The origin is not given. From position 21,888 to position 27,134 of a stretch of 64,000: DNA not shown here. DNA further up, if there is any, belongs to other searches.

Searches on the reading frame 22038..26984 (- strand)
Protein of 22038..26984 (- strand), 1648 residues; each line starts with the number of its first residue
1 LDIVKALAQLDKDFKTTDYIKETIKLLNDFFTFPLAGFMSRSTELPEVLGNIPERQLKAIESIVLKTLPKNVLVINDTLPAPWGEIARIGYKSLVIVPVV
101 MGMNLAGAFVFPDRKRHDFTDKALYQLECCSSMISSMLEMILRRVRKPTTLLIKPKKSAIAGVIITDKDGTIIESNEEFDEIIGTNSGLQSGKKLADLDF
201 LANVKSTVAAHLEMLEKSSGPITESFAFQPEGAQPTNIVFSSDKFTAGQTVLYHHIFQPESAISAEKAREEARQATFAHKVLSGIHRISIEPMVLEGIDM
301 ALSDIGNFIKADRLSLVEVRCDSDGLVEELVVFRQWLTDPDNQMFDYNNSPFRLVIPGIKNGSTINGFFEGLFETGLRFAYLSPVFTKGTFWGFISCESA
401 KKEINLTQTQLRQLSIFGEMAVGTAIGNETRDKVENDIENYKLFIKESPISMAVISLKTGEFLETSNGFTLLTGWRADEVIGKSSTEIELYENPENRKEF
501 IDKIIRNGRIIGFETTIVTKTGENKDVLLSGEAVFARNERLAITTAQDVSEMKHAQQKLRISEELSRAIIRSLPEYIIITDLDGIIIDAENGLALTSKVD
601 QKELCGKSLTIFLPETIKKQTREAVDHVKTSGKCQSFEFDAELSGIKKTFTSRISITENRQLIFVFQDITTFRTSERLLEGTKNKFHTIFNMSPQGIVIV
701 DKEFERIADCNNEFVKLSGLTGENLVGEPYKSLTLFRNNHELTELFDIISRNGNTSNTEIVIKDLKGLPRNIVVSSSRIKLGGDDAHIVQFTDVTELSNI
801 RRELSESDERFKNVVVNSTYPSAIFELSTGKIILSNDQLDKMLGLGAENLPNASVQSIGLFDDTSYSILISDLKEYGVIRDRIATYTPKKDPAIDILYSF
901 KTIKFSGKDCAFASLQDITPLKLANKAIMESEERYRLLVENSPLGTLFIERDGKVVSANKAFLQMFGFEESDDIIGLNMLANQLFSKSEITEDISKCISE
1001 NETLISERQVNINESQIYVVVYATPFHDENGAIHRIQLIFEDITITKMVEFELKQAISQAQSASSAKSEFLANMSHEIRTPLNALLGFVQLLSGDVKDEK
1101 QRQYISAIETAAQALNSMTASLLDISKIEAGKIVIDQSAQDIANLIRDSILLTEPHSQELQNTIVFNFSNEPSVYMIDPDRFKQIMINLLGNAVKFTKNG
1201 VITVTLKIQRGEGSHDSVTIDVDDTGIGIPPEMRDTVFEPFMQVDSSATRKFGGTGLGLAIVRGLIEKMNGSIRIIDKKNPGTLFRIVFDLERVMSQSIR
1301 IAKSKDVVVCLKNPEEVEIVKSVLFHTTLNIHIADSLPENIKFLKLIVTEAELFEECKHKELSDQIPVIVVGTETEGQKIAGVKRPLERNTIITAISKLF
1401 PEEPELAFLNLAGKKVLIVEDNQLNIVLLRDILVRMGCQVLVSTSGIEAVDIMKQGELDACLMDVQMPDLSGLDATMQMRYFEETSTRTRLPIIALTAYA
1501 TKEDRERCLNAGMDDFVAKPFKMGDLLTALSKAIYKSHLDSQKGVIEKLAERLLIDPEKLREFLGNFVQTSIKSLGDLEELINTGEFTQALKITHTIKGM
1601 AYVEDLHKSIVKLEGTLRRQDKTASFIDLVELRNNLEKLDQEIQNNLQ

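Call 9: search_protein_families(library=pfam, proteins=[window:22038-26984:-], max_evalue=0.00001)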
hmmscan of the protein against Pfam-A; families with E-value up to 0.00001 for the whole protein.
window:22038-26984:- (1648 aa): 8 families
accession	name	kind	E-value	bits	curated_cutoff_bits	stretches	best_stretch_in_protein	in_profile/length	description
PF13426.13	PAS_9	-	4.4e-36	123.7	27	2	945-1044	3-102/103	PAS domain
PF00989.32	PAS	-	1.9e-33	115.2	22.6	1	933-1043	1-113/113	PAS fold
PF02518.31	HATPase_c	-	4.2e-29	101.6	26.4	1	1178-1292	2-110/111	Histidine kinase-, DNA gyrase B-, and HSP90-like ATPase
PF08448.16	PAS_4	-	5.7e-27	94.6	23.1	1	939-1045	1-107/110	PAS fold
PF00072.30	Response_reg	-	6.1e-26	91.2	30.2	1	1416-1530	1-110/111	Response regulator receiver domain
PF13188.13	PAS_8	-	8.2e-20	70.4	21.8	2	933-978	1-45/65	PAS domain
PF00512.31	HisKA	-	1e-19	70.8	26.9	1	1066-1131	1-66/66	His Kinase A (phospho-acceptor) domain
PF24990.1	PAS_13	-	3.9e-06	27.7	27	0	453-493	3-43/143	ERT1/acuK family PAS domain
